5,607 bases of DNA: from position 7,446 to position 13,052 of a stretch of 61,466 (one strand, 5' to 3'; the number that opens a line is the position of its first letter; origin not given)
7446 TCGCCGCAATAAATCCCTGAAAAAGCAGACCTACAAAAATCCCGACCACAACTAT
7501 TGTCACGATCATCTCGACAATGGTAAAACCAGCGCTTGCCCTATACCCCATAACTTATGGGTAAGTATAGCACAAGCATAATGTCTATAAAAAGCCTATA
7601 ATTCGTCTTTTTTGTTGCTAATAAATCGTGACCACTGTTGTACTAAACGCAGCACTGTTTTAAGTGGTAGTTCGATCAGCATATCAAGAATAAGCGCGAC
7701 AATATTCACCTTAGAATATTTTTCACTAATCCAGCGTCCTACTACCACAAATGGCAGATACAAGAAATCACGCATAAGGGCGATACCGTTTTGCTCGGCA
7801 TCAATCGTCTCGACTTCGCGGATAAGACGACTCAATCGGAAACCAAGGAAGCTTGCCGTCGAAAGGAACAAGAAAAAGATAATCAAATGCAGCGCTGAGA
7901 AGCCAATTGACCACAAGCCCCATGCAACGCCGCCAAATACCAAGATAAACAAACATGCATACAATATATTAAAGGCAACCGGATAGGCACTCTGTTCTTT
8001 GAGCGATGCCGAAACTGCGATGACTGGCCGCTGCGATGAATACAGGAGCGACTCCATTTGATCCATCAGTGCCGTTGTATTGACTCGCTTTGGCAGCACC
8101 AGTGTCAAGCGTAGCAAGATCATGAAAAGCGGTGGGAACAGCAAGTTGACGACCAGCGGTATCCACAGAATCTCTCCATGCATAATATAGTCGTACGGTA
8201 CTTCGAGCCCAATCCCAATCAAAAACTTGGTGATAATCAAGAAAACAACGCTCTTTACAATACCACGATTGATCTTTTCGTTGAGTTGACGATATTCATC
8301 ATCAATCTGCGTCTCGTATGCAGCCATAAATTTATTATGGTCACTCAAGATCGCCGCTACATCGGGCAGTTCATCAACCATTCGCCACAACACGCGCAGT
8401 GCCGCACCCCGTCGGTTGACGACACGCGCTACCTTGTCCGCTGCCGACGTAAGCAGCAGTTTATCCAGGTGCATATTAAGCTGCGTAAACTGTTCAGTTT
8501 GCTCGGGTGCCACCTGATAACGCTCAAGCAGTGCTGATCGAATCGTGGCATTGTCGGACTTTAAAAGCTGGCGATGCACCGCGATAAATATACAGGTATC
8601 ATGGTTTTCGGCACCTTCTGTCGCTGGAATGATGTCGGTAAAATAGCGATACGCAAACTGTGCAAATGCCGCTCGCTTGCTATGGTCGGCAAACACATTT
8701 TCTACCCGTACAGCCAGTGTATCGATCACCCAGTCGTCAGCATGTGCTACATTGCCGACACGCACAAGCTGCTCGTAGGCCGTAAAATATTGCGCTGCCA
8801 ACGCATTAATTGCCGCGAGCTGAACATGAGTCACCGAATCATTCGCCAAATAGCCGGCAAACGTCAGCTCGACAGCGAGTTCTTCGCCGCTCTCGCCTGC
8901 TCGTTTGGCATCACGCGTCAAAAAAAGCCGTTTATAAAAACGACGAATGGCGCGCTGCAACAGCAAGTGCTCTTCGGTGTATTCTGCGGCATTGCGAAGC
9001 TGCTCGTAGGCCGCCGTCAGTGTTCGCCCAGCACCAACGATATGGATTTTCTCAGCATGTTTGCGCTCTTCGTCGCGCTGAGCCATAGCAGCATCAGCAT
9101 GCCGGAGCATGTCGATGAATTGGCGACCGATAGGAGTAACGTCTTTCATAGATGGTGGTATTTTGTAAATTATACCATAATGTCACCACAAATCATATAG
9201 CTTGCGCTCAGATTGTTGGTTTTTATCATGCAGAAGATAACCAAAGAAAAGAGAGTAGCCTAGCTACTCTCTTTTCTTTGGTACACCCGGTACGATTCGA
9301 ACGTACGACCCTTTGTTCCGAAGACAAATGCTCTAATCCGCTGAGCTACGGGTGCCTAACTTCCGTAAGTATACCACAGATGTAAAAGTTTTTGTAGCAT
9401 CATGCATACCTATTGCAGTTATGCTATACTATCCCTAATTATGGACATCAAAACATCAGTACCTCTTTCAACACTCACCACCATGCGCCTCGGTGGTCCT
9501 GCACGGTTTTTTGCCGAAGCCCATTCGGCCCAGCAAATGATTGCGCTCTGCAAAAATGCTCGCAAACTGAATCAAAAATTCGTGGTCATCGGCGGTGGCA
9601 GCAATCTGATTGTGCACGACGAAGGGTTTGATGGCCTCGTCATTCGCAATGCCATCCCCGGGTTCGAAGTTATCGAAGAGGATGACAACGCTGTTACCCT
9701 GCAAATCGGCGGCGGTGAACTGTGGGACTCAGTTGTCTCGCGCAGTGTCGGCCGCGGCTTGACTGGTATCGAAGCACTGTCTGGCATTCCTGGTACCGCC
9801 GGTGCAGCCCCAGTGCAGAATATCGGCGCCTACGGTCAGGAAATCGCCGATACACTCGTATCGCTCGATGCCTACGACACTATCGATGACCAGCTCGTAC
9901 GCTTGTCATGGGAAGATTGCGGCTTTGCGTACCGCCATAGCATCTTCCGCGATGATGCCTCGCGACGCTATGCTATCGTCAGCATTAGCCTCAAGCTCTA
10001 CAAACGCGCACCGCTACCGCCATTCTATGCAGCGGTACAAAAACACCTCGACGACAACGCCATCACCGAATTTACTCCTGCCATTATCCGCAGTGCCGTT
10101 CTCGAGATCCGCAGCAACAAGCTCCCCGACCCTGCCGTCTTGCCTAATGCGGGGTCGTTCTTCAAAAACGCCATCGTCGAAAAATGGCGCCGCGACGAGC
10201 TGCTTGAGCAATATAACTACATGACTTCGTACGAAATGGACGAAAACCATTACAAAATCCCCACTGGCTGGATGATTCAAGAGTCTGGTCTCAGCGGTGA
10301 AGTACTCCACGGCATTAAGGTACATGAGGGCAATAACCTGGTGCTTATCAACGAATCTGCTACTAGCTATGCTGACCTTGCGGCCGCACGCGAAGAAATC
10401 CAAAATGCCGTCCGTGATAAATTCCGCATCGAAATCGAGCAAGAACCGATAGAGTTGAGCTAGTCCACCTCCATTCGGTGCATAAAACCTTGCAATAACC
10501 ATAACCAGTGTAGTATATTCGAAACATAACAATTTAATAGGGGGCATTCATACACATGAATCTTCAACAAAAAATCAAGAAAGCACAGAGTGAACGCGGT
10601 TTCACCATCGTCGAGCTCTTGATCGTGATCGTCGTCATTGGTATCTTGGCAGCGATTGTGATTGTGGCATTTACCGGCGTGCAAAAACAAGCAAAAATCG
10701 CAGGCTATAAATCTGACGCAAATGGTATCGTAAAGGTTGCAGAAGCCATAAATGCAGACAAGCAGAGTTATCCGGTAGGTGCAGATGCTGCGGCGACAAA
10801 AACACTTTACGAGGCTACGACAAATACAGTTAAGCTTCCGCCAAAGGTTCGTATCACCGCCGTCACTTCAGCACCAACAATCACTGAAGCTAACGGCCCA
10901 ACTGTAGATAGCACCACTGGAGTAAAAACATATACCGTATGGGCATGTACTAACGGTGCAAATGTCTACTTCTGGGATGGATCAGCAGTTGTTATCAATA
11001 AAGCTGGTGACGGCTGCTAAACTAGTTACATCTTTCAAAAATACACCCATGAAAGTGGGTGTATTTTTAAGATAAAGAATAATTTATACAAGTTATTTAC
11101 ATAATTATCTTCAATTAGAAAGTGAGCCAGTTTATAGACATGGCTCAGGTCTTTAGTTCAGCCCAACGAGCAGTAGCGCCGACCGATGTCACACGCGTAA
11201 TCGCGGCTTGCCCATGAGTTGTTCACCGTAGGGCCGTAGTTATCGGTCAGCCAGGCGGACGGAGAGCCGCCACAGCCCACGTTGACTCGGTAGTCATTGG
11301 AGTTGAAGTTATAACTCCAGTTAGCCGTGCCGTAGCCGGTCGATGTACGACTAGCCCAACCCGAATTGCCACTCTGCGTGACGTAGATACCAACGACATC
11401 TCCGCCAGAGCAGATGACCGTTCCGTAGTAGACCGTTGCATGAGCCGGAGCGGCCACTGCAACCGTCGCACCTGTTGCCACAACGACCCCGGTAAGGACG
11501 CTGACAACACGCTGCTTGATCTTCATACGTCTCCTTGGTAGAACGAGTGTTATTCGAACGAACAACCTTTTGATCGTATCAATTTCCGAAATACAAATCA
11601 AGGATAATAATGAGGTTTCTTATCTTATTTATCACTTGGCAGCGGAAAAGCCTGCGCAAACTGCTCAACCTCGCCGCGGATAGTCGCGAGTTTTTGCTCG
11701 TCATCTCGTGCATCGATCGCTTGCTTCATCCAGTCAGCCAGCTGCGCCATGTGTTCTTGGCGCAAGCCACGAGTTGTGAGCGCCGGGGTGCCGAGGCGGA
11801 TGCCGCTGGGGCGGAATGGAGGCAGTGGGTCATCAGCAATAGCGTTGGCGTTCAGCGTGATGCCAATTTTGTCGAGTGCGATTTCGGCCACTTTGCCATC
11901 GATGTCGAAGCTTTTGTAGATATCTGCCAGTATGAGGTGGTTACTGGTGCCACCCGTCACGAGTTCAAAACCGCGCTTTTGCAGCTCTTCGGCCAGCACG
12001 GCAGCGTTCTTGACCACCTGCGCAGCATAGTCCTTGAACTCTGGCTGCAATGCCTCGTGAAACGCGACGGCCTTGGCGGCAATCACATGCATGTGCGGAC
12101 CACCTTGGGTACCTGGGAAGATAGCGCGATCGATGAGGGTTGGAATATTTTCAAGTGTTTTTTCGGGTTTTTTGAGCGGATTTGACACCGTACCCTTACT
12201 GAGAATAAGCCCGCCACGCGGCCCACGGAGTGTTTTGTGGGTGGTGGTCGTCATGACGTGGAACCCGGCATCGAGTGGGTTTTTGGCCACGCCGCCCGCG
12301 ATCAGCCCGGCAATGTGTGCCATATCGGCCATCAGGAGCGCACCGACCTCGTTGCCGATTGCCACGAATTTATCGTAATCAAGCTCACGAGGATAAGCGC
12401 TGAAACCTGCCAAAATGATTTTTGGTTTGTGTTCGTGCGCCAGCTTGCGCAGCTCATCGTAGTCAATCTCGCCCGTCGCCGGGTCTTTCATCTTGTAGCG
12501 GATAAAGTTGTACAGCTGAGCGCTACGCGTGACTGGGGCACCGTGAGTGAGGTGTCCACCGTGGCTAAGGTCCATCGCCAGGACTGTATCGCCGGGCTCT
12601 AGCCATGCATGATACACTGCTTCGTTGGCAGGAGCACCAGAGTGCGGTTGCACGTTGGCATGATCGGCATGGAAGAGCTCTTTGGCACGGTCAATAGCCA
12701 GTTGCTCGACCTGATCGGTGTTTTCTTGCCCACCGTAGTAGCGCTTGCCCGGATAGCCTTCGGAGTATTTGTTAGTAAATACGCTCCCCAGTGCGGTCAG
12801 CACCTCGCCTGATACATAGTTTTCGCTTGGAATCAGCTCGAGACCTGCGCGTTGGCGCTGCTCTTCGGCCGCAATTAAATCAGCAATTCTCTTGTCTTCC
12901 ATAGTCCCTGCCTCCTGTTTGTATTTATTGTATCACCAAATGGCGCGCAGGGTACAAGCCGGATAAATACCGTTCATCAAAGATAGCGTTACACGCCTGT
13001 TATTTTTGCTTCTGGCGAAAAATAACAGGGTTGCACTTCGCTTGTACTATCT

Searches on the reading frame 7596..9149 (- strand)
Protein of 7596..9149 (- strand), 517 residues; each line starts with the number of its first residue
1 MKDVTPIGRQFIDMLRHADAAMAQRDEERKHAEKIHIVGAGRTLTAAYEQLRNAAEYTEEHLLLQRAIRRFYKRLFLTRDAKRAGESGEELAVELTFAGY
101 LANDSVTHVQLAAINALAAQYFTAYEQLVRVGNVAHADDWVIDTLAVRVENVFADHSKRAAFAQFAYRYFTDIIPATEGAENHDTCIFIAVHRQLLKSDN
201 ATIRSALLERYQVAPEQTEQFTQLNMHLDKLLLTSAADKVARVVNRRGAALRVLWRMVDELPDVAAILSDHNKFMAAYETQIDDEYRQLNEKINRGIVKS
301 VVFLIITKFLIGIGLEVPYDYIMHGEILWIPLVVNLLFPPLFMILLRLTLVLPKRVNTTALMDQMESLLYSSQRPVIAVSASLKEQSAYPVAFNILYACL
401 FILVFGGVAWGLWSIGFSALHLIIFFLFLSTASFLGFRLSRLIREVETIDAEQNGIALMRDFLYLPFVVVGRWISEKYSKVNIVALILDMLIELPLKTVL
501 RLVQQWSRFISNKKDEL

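Call 5: search_protein_families(library=pfam, proteins=[window:7596-9149:-], max_evalue=0.01)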
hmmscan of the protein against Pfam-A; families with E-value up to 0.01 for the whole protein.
window:7596-9149:- (517 aa): 1 family
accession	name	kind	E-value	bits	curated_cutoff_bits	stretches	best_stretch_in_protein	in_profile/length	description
PF11368.13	DUF3169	-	0.0075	16.3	31.6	1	269-330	73-139/250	Protein of unknown function (DUF3169)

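Call 10: search_protein_families(library=ncbifam, proteins=[window:7596-9149:-], max_evalue=0.1)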
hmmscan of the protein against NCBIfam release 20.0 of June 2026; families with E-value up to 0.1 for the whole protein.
window:7596-9149:- (517 aa): 1 family
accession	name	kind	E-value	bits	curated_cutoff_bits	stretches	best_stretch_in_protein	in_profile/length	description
NF007622.0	PRK10278.1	exception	0.025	14.7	190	1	420-488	21-88/130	invasion regulator SirB2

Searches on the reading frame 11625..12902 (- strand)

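Call 37: search_protein_families(library=pfam, proteins=[window:11625-12902:-], max_evalue=0.001)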
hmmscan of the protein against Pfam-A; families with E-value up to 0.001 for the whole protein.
window:11625-12902:- (425 aa): 3 families
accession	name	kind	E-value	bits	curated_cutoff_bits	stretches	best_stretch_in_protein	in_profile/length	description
PF00464.25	SHMT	-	5.7e-157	522.8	27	1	2-392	4-399/399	Serine hydroxymethyltransferase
PF00155.27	Aminotran_1_2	-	4e-08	33.3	19.7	1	64-316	46-299/361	Aminotransferase class I and II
PF01212.27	Beta_elim_lyase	-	0.00066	19.5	27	0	55-162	27-129/288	Beta-eliminating lyase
